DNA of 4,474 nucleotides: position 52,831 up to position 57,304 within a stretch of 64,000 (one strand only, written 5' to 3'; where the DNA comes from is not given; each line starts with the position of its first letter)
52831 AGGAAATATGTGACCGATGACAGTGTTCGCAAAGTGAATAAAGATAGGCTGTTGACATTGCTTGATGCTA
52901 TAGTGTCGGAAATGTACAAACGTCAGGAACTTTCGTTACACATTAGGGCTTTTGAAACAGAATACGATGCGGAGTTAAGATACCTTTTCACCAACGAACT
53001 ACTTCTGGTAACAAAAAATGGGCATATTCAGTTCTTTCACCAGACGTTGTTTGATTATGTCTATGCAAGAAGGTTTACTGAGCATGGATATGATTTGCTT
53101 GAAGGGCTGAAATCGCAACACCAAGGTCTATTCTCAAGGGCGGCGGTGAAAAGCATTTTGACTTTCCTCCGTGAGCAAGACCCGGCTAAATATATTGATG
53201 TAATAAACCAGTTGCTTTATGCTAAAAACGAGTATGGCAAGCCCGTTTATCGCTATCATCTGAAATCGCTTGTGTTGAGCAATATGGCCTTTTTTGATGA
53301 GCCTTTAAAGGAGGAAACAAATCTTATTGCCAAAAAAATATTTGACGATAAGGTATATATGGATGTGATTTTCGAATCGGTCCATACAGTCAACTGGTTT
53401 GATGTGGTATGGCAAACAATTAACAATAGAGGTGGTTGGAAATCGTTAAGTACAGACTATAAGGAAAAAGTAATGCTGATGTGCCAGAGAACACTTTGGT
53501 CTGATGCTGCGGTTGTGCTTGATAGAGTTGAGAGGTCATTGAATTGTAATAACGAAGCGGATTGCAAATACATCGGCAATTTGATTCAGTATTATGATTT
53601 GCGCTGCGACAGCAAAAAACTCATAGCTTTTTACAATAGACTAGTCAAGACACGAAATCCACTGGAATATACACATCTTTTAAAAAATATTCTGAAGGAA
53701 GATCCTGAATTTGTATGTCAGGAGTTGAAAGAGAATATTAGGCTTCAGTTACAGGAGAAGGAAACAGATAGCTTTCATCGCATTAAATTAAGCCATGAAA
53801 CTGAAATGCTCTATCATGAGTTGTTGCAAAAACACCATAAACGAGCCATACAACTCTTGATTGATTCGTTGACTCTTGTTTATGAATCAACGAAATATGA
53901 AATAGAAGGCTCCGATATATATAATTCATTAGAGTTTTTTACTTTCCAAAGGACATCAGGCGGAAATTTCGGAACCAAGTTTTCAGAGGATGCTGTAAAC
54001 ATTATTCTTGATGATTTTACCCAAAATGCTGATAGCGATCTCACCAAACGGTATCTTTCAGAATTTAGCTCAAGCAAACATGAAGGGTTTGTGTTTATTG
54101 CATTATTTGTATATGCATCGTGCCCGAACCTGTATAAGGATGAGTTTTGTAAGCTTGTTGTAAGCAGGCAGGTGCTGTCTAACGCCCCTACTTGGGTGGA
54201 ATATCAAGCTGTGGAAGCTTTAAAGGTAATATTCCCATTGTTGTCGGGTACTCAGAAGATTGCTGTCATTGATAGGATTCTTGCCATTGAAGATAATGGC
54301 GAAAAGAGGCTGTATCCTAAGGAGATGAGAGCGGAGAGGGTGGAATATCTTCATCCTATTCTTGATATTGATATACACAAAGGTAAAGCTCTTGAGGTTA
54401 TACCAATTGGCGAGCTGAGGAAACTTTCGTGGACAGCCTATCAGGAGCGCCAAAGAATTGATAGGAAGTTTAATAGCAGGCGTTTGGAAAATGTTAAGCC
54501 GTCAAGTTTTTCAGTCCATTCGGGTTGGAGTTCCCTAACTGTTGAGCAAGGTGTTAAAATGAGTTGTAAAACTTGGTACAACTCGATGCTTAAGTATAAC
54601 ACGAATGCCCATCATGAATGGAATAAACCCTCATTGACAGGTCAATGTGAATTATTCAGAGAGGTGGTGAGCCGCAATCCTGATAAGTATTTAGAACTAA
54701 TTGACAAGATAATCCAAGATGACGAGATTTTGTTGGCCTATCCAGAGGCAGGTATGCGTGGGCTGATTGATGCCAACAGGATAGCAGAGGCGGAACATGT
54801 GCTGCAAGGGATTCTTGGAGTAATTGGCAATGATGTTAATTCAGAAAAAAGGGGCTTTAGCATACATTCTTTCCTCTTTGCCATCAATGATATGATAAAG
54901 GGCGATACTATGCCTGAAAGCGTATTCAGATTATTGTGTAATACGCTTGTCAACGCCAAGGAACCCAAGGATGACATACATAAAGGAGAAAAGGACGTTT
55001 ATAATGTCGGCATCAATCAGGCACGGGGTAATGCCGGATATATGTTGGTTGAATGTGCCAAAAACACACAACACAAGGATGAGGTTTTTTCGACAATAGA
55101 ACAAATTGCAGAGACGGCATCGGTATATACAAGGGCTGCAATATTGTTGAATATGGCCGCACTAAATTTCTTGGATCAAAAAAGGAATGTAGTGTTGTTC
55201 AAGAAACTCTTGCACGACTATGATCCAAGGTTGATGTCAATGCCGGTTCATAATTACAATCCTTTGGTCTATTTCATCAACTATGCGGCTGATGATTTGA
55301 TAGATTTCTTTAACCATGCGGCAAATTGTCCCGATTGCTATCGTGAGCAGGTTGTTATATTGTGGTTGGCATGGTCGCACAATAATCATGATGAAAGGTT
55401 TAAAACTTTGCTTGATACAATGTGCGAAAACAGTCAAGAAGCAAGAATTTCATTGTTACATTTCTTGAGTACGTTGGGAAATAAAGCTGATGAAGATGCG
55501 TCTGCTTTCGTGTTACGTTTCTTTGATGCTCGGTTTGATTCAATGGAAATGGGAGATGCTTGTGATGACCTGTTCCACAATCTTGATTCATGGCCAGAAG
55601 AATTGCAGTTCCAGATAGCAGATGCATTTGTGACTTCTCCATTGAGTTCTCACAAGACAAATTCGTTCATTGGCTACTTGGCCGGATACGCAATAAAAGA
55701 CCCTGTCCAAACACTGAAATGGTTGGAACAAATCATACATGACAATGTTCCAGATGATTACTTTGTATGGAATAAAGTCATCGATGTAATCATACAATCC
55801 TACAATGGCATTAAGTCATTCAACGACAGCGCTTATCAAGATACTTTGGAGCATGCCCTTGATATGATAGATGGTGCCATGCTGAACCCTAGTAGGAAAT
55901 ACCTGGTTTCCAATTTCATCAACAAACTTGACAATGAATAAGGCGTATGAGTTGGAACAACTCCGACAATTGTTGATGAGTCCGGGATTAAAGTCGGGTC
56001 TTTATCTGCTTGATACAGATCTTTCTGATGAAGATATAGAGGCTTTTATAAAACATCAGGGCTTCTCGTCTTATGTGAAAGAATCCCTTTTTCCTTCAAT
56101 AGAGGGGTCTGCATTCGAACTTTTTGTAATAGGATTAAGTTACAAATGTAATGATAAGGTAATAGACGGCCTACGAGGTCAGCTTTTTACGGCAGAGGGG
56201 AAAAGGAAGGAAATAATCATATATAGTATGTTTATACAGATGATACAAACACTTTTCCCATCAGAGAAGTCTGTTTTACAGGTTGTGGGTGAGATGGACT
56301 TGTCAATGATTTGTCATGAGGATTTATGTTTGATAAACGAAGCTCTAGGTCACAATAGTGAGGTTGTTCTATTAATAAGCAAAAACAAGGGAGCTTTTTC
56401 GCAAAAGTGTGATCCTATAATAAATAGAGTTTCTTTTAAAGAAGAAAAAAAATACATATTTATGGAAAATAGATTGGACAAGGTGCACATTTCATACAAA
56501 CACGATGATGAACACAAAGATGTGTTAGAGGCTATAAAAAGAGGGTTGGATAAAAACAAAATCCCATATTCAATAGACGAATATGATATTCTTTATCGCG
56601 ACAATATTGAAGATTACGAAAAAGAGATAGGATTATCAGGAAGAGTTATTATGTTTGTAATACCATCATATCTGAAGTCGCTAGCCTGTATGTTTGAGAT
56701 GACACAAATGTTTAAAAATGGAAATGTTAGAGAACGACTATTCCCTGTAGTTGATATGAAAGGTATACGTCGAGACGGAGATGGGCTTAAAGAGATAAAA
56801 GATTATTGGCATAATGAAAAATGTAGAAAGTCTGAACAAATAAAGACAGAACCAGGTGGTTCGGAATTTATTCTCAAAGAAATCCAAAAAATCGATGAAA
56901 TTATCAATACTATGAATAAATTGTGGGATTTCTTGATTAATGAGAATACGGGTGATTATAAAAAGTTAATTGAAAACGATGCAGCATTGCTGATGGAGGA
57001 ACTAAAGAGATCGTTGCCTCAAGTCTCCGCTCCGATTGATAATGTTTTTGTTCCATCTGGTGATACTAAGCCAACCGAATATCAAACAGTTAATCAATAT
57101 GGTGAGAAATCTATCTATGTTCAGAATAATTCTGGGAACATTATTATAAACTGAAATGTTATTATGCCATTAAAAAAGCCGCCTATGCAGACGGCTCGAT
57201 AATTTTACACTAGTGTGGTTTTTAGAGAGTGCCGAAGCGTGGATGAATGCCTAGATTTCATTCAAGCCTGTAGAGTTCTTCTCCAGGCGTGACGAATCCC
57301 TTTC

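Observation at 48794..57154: Tight four-gene operon: Septu-like ATPase + HNH nuclease joined to a NACHT-like NTPase + separate TIR protein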

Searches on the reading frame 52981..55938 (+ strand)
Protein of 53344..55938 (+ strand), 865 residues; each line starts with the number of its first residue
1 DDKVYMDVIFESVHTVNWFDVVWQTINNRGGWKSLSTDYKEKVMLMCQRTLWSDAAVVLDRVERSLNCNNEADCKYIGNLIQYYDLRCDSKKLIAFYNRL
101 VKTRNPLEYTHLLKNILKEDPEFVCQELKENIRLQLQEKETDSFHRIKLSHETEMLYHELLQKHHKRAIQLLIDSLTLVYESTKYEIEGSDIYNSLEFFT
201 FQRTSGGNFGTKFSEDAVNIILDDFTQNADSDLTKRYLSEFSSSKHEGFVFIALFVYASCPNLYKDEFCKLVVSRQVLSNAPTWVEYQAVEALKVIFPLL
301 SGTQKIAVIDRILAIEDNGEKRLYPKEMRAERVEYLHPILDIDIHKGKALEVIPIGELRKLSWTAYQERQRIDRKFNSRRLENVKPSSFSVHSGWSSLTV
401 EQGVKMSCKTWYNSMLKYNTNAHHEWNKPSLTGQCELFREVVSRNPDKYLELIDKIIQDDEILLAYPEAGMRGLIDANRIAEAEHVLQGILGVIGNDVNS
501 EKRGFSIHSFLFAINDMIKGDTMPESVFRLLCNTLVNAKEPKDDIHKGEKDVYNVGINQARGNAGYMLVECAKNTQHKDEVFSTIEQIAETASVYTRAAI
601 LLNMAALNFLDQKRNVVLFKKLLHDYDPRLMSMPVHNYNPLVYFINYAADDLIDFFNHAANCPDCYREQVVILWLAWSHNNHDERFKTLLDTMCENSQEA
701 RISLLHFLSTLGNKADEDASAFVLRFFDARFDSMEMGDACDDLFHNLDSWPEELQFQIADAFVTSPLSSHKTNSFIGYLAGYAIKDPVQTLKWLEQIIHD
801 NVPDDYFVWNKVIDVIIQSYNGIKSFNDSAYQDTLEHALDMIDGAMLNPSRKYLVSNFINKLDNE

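Call 69: search_solved_structures(query=window:53344-55938:+, max_evalue=10)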
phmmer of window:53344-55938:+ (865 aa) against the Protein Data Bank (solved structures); distinct sequences matched with E-value up to 10: 1.
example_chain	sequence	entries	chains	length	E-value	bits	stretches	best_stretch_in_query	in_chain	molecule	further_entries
5fjq_A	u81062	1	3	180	0.46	11.7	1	748-818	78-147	CARBOHYDRATE BINDING PROTEIN, PUTATIVE, CPB33A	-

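Call 87: predict_structure(alignment_id=A5)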
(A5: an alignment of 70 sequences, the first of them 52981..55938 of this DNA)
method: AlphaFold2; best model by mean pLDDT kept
length: 986 residues; sequences in the alignment: 70
mean_pLDDT: 88.9   pTM: 0.63
mean pLDDT of the five models: 88.9, 88.4, 87.0, 86.4, 86.0
residues with pLDDT >= 90: 630; 70-90: 300; 50-70: 54; < 50: 2
segments of 3 or more residues with pLDDT < 50: none
pLDDT, mean of each block of 10 residues (from residue 1): 60 63 78 89 86 87 91 95 91 92 90 93 91 91 93 89 91 89 89 89 84 91 90 92 96 87 68 91 94 95 87 86 77 86 94 94 95 96 95 93 92 96 95 88 72 68 88 94 94 88 80 73 91 93 76 94 95 95 95 94 93 93 92 88 86 95 79 90 95 88 95 94 94 95 94 91 92 93 94 94 93 95 95 90 94 93 91 93 91 89 90 89 76 89 78 87 87 77 66
secondary structure, 60 per line:
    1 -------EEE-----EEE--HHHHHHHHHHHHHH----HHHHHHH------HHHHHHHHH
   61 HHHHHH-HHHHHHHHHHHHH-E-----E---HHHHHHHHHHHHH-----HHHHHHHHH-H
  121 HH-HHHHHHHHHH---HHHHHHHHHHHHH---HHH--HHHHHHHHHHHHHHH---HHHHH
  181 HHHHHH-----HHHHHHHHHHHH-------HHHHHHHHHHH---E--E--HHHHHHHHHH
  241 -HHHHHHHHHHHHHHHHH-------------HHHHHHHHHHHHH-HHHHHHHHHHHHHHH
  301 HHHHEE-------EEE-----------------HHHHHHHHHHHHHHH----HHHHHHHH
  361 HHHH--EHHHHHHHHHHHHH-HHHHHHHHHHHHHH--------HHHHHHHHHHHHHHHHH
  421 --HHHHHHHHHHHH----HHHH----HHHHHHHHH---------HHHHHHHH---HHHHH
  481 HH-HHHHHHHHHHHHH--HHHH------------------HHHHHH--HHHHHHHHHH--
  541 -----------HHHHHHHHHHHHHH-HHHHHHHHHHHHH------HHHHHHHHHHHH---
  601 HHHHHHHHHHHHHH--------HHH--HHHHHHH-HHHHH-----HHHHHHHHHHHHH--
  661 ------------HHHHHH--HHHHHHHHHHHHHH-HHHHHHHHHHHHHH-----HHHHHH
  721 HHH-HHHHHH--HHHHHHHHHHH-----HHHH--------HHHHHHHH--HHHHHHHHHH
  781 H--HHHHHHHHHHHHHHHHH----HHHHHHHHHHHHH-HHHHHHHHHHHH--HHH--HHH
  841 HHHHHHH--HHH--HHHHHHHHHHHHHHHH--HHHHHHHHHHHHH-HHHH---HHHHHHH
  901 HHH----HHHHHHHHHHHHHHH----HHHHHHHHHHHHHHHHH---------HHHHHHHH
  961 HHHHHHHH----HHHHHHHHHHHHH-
elements in order (helices of 4 or more, strands of 3 or more residues): E8-10 E16-18 H21-34 H39-45 H52-66 H68-80 H92-104 H110-118 H124-133 H137-149 H158-172 H176-186 H192-203 H211-221 H231-240 H242-258 H272-284 H286-304 E314-316 H334-348 H353-364 H368-380 H382-395 H404-420 H423-434 H439-442 H447-455 H465-472 H476-482 H484-496 H499-502 H521-526 H529-538 H552-565 H567-579 H586-597 H601-614 H628-634 H636-640 H646-658 H673-678 H681-694 H696-709 H715-723 H725-730 H733-743 H749-752 H761-768 H771-781 H784-800 H805-817 H819-830 H838-847 H855-870 H873-885 H887-890 H894-903 H908-922 H927-943 H953-968 H973-985

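Call 89: fold_search(model_id=the predicted structure, library=pdb)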
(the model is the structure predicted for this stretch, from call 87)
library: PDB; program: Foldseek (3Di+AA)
matches with E <= 10: 1020; with E <= 0.001: 100
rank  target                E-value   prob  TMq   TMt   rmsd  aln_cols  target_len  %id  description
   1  4xri                  5.5e-06  1.00  0.24  0.26  28.5      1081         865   12  Crystal Structure of Importin Beta in an Ammonium Sulfate Condition (released 2016-01-27)
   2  9im6_A                1.3e-05  1.00  0.20  0.18  34.1      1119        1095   11  Structure of influenza A virus RNA polymerase PB1 and nuclear import host factor RanBP5 complex (released 2024-11-27)
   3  6tvo_A                1.3e-05  1.00  0.31  0.31  21.5      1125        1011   11  Human CRM1-RanGTP in complex with Leptomycin B (released 2020-07-08)
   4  6xu2_A                1.6e-05  1.00  0.20  0.19  33.4      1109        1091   11  Human karyopherin RanBP5 (isoform-3) (released 2020-04-22)
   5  9g33_UT               1.8e-05  1.00  0.15  0.09  50.0      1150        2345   12  Stalled 90S - Utp23-Krr1-deltaC3 (released 2025-06-18)
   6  6xte_A                2.0e-05  1.00  0.18  0.17  35.8      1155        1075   10  Human karyopherin RanBP5 (isoform-1) (released 2020-04-22)
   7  3w3u                  2.3e-05  1.00  0.25  0.24  33.5      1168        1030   11  Crystal structure of Kap121p mutant R349A/Q350A/D353A/E396A/N430K/D438A/N477A (released 2013-04-10)
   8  1u6g_C                3.4e-05  1.00  0.20  0.18  30.4      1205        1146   10  Crystal Structure of The Cand1-Cul1-Roc1 Complex (released 2004-12-14)
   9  9n73_LM               5.1e-05  1.00  0.16  0.11  58.2      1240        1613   10  SSU processome maturation and disassembly, State G (released 2025-10-29)
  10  7z8v_D                5.6e-05  1.00  0.24  0.21  23.5      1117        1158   10  CAND1-SCF-SKP2 (SKP1deldel) CAND1 engaged SCF rocked (released 2023-04-19)
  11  3w5k_A                6.3e-05  1.00  0.23  0.25  26.4      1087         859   10  Crystal structure of Snail1 and importin beta complex (released 2014-03-05)
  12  7z8t_D                6.3e-05  1.00  0.23  0.20  23.6      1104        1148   10  CAND1-SCF-SKP2 CAND1 engaged SCF rocked (released 2023-04-19)
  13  7unk_A                6.3e-05  1.00  0.15  0.14  39.6      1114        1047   11  Structure of Importin-4 bound to the H3-H4-ASF1 histone-histone chaperone complex (released 2022-09-21)
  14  4bsm                  7.5e-05  1.00  0.31  0.33  24.0      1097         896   11  Crystal structure of the Nuclear Export Receptor CRM1 (exportin-1) lacking the C-terminal helical extension at 4.5A (released 2013-07-31)
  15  3zjy_B                8.0e-05  1.00  0.30  0.31  20.2      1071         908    9  Crystal Structure of Importin 13 - RanGTP - eIF1A complex (released 2013-04-10)
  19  8fgw_D                9.5e-05  0.99  0.13  0.10  36.5      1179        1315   11  Human IFT-A complex structures provide molecular insights into ciliary transport (released 2023-02-22)
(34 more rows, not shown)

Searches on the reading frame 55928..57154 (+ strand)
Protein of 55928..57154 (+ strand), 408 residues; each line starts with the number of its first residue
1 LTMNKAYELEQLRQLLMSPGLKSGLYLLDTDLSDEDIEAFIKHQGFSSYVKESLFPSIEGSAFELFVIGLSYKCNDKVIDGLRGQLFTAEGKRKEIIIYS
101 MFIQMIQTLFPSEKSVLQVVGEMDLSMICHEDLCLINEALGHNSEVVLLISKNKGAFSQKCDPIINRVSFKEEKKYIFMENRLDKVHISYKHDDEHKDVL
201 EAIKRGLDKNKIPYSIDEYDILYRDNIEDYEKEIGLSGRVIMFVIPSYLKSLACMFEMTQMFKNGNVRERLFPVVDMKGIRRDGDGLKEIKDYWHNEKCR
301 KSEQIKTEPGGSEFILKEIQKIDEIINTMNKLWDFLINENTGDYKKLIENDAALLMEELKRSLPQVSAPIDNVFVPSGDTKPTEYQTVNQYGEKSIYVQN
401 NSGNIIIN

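Call 3: search_protein_families(library=padloc, proteins=[window:55928-57154:+], max_evalue=0.01)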
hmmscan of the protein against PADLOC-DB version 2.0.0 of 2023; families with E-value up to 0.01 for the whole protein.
window:55928-57154:+ (408 aa): 1 family
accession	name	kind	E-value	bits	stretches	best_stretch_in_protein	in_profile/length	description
PDLC03825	spbK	-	0.0008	16.9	1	166-258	131-228/308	-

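Call 4: search_protein_families(library=pfam, proteins=[window:55928-57154:+], max_evalue=0.1)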
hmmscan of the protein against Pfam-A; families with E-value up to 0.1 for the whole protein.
window:55928-57154:+ (408 aa): 2 families
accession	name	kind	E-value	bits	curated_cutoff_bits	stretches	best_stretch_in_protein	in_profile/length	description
PF13676.11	TIR_2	-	3.9e-09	37.5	28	1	186-275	1-90/122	TIR domain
PF01582.25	TIR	-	0.00037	20.8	21.3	1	186-263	4-82/179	TIR domain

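Call 41: find_homologous_proteins(query=window:55934-57154:+)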
Query window:55934-57154:+ (406 aa): 349 proteins with E <= 0.001 among 4640 candidates; the best 120 are listed.
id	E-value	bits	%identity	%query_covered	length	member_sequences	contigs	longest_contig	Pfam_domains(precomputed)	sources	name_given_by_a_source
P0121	1.1e-265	899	99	100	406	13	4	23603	PF13676.12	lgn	-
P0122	5.9e-240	814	90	100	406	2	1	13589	PF13676.12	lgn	-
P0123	3.4e-189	647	72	97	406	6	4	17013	PF13676.12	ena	-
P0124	1.4e-153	530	60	100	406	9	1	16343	PF13676.12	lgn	-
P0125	4.4e-153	528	59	100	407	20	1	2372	PF13676.12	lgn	-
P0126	6.7e-153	528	60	100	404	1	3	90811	PF13676.12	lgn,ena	-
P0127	8.2e-152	524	59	100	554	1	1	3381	PF07894.19,PF13091.13,PF13676.12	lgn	-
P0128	1.5e-151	523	58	100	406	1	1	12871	PF13676.12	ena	-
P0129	1.5e-151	523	59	100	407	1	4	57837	PF13676.12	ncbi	-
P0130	1.4e-149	517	58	100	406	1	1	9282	PF13676.12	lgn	-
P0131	7.3e-149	514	58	100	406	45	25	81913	PF13676.12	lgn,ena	-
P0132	9.3e-149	514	57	100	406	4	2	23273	PF13676.12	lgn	-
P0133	1.5e-148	513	57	100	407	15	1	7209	-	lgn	-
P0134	1.5e-147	510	57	100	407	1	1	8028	PF13676.12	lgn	-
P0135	2.4e-147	509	59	100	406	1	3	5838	PF13676.12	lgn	-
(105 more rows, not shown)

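Call 61: predict_structure(alignment_id=A3)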
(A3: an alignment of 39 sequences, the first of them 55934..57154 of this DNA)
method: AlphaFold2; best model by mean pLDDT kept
length: 406 residues; sequences in the alignment: 39
mean_pLDDT: 79.6   pTM: 0.45
mean pLDDT of the five models: 79.6, 79.3, 78.2, 77.1, 76.9
residues with pLDDT >= 90: 124; 70-90: 185; 50-70: 63; < 50: 34
segments of 3 or more residues with pLDDT < 50: 172-180, 218-220, 363-380
pLDDT, mean of each block of 10 residues (from residue 1): 80 86 92 93 85 84 93 92 89 93 88 90 90 92 91 69 84 40 74 86 86 63 61 68 89 86 78 87 92 93 77 88 92 79 85 82 42 41 55 60 61
secondary structure, 60 per line:
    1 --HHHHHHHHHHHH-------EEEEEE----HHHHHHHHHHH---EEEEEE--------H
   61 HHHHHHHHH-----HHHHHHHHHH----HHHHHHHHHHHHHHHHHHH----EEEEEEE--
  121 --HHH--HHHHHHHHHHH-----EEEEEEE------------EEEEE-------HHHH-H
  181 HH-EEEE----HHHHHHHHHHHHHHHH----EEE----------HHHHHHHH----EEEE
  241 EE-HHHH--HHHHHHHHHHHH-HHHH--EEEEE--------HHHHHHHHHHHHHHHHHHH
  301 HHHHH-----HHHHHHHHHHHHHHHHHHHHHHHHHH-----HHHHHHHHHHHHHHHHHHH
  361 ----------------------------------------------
elements in order: H3-14 E22-27 H32-42 E46-51 H60-69 H75-84 H89-107 E112-118 H128-138 E144-150 E163-167 H175-178 E184-187 H192-207 E212-214 H225-232 E237-242 H244-247 H250-261 H263-266 E269-273 H282-305 H311-336 H342-360

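Call 63: fold_search(model_id=the predicted structure, library=pdb)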
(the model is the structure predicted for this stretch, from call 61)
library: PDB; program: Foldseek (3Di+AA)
matches with E <= 10: 787; with E <= 0.001: 5
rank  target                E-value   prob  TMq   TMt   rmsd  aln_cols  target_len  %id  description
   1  6pxk_J                2.1e-04  0.95  0.18  0.21  20.4       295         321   12  3.65 Angstroms resolution structure of HslU with an axial-channel plug (released 2020-07-29)
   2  5txv_J                3.1e-04  0.96  0.19  0.22  21.4       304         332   12  HslU P21 cell with 4 hexamers (released 2017-03-01)
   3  5txv_K                5.7e-04  0.90  0.17  0.20  22.3       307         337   11  HslU P21 cell with 4 hexamers (released 2017-03-01)
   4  5txv_V                6.4e-04  0.87  0.17  0.19  23.5       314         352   11  HslU P21 cell with 4 hexamers (released 2017-03-01)
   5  5txv_I                9.5e-04  0.87  0.18  0.21  23.6       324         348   12  HslU P21 cell with 4 hexamers (released 2017-03-01)
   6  5txv_E                1.1e-03  0.87  0.18  0.20  23.2       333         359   11  HslU P21 cell with 4 hexamers (released 2017-03-01)
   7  5txv_P                1.3e-03  0.84  0.18  0.22  19.7       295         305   11  HslU P21 cell with 4 hexamers (released 2017-03-01)
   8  5txv_G                1.3e-03  0.80  0.17  0.20  22.4       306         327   11  HslU P21 cell with 4 hexamers (released 2017-03-01)
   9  5txv_A                1.5e-03  0.84  0.18  0.21  21.7       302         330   11  HslU P21 cell with 4 hexamers (released 2017-03-01)
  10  5txv_F                1.6e-03  0.85  0.18  0.21  22.3       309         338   11  HslU P21 cell with 4 hexamers (released 2017-03-01)
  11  6pxl_A                1.8e-03  0.69  0.16  0.17  24.4       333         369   12  3.74 Angstroms resolution structure of HlsU with an axial-channel plug (released 2020-07-29)
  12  6pxl_J                2.2e-03  0.66  0.16  0.19  21.2       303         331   12  3.74 Angstroms resolution structure of HlsU with an axial-channel plug (released 2020-07-29)
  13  6pxl_E                2.5e-03  0.63  0.16  0.19  21.6       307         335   13  3.74 Angstroms resolution structure of HlsU with an axial-channel plug (released 2020-07-29)
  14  5ji2_F                2.6e-03  0.63  0.17  0.19  24.5       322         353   13  HslU L199Q in HslUV complex (released 2016-11-30)
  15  6pxi_F                2.9e-03  0.72  0.18  0.20  23.4       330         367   11  The crystal structure of a singly capped HslUV complex with an axial pore plug and a HslU E257Q mutation (released 2020-07-29)
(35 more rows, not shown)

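Call 64: search_solved_structures(query=A3, max_evalue=1)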
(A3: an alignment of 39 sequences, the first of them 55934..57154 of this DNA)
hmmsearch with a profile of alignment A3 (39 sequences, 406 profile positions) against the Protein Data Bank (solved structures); distinct sequences matched with E-value up to 1: 0.

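Call 99: search_protein_families(library=ncbifam, proteins=[window:55934-57154:+], max_evalue=0.001)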
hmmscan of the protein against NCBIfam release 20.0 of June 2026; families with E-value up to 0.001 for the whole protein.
window:55934-57154:+ (406 aa): 0 families
